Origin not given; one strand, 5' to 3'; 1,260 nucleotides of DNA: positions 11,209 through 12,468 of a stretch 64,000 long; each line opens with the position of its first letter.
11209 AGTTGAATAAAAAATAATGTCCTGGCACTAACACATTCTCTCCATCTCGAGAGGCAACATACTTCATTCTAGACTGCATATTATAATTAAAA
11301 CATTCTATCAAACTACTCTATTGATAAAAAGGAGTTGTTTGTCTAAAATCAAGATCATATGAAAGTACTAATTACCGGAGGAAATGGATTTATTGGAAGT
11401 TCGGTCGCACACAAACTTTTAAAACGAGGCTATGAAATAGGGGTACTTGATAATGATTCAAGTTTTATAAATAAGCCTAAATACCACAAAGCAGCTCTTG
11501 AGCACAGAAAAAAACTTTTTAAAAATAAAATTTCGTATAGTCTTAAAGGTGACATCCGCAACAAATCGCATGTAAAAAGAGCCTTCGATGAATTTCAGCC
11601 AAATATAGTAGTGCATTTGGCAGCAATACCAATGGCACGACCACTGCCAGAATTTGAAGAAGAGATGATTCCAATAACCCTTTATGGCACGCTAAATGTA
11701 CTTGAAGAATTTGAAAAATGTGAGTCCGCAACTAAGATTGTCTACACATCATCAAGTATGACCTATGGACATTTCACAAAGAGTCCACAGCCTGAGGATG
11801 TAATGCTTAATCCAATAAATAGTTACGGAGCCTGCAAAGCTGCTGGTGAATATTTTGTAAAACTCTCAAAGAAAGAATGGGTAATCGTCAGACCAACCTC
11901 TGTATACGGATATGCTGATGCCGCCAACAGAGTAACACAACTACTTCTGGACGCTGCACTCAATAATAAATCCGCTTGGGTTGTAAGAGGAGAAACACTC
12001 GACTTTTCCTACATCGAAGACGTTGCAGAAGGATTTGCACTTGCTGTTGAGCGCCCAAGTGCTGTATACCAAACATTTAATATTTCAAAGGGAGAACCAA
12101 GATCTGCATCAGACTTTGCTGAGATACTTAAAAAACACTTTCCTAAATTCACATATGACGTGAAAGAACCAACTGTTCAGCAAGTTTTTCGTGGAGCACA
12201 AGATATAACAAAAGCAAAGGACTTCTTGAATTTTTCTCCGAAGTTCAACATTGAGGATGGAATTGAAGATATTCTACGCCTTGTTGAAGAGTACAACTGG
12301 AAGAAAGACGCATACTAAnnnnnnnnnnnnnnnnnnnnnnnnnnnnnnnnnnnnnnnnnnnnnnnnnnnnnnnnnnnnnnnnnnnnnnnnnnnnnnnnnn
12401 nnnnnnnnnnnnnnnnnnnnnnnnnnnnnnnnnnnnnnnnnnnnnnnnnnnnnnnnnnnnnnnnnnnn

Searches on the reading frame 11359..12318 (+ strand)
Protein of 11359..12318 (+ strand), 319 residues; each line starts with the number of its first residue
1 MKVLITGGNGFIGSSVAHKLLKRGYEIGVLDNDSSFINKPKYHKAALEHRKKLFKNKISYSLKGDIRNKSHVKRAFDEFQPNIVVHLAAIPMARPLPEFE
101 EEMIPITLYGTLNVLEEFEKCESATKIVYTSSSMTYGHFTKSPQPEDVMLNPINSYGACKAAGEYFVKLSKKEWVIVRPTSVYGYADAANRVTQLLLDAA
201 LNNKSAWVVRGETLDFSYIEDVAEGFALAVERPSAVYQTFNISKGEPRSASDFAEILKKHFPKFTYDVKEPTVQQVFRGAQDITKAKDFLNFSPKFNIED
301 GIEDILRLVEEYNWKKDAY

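Call 11: search_protein_families(library=pfam, proteins=[window:11359-12318:+], max_evalue=0.001)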
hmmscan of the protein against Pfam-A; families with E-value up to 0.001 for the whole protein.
window:11359-12318:+ (319 aa): 9 families
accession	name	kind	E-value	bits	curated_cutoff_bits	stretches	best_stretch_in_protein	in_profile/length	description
PF01370.27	Epimerase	-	1.4e-38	133.1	20.9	1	3-242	1-239/240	NAD dependent epimerase/dehydratase family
PF16363.11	GDP_Man_Dehyd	-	4.9e-36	125.3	27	1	4-304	1-331/332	GDP-mannose 4,6 dehydratase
PF04321.23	RmlD_sub_bind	-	2.1e-23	83.2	27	1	1-269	1-239/287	RmlD substrate binding domain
PF01073.25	3Beta_HSD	-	3.1e-18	66.2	22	1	4-257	1-264/280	3-beta hydroxysteroid dehydrogenase/isomerase family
PF02719.21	Polysacc_synt_2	-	1.8e-12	47.5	20.2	1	3-169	1-151/293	Polysaccharide biosynthesis protein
PF07993.18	NAD_binding_4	-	3.2e-07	30.2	20.1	1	5-184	1-209/258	Male sterility protein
PF00106.31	adh_short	-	8.5e-06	25.8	26.6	1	3-174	3-167/195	short chain dehydrogenase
PF13460.12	NAD_binding_10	-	1.1e-05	25.8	27.2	1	7-182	1-146/184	NAD(P)H-binding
PF08659.16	KR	-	2.2e-05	24.9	22.6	1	3-141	3-146/180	KR domain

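Call 22: search_protein_families(library=ncbifam, proteins=[window:11359-12318:+], max_evalue=0.00001)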
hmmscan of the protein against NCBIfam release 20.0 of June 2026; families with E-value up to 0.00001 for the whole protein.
window:11359-12318:+ (319 aa): 22 families
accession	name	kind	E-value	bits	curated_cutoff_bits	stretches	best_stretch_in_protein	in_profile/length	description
TIGR01179.1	galE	equivalog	8.3e-27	93.9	262.3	1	2-170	1-159/332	UDP-glucose 4-epimerase GalE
TIGR04180.1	EDH_00030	hypoth_equivalog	9.5e-27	93.8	475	1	3-296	1-296/297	NAD-dependent 4,6-dehydratase LegB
TIGR01181.1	dTDP_gluc_dehyt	equivalog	1.7e-24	86.5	365.1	1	2-311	1-313/321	dTDP-glucose 4,6-dehydratase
NF043036.1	ErythonDh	equivalog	1.2e-20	74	325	1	1-168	1-161/321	D-erythronate dehydrogenase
TIGR02197.1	heptose_epim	equivalog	8.5e-20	71.1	274.6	1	3-307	1-311/316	ADP-glyceromanno-heptose 6-epimerase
TIGR01214.1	rmlD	equivalog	5.6e-19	68.3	224.05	1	2-276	1-241/285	dTDP-4-dehydrorhamnose reductase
TIGR02622.1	CDP_4_6_dhtase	equivalog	1.5e-16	60.5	278.45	1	2-305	6-326/352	CDP-glucose 4,6-dehydratase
TIGR03466.1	HpnA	hypoth_equivalog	3.1e-15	55.9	367.65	1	1-232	1-219/327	hopanoid-associated sugar epimerase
TIGR01472.1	gmd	equivalog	4.4e-15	55.7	415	1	3-168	3-167/342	GDP-mannose 4,6-dehydratase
NF007956.0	PRK10675.1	subfamily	8.4e-14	51.4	394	1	1-165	1-158/338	UDP-glucose 4-epimerase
NF007490.0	PRK10084.1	subfamily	1.9e-11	43.6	649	1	1-246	1-262/361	dTDP-glucose 4,6-dehydratase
NF007582.0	PRK10217.1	equivalog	7.5e-11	41.7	698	1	2-255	3-264/355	dTDP-glucose 4,6-dehydratase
NF011728.1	PRK15181.1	equivalog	1.5e-10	40.6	760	1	3-307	18-335/348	Vi polysaccharide biosynthesis UDP-N-acetylglucosaminuronic acid C-4 epimerase TviC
NF042422.1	oxyalk_red_OleD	equivalog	1.9e-10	40.6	580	1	1-256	1-245/329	2-alkyl-3-oxoalkanoate reductase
NF041015.1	UDPsulfquin_syn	equivalog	1.1e-09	37.8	575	1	1-137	1-149/384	UDP-sulfoquinovose synthase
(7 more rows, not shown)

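Call 23: search_solved_structures(query=window:11359-12318:+, max_evalue=1e-10)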
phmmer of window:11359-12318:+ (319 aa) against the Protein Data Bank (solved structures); distinct sequences matched with E-value up to 1e-10: 38.
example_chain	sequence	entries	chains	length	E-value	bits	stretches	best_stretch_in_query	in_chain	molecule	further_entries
4zrm_A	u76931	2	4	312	3.7e-21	78.9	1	1-303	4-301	UDP-glucose 4-epimerase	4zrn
6zl6_A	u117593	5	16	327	1.5e-19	73.7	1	1-307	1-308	Epimerase domain-containing protein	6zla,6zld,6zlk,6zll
6zlj_A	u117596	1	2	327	5.2e-19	71.8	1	1-307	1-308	Epimerase domain-containing protein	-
2p5u_A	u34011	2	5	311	1e-17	67.6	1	1-247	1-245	UDP-glucose 4-epimerase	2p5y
6bwl_A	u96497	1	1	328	1.2e-17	67.4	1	1-303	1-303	Pal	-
3sxp_A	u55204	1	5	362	1.3e-17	67.3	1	3-307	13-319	ADP-L-glycero-D-mannoheptose-6-epimerase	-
7ys8_A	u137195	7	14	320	6.3e-16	61.7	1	1-308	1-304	UDP-glucose 4-epimerase | UDP-glucose 4-epimerase along with EC 5.1.3.2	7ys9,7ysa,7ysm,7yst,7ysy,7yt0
8rdg_A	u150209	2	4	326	2e-15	60.1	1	1-167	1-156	SDR family NAD(P)-dependent oxidoreductase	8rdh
5u4q_A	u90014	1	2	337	2.1e-15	60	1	1-304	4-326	dTDP-glucose 4,6-dehydratase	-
6pmh_A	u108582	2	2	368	2.7e-15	59.7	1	3-314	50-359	UDP-glucose 4-epimerase related protein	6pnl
2pzk_A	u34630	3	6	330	5e-15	58.8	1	1-261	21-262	Putative nucleotide sugar epimerase/ dehydratase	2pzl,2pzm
8rdi_A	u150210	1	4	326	7.2e-15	58.3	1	1-167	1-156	SDR family NAD(P)-dependent oxidoreductase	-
6vo6_A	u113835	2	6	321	1.2e-14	57.5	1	2-309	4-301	Putative sugar-nucleotide epimerase/dehydratease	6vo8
3icp_A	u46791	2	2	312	1.7e-14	57.1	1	1-167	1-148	NAD-dependent epimerase/dehydratase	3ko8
9rl0_E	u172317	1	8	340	4.5e-14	55.6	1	1-309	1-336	CDP-tyvelose 2-epimerase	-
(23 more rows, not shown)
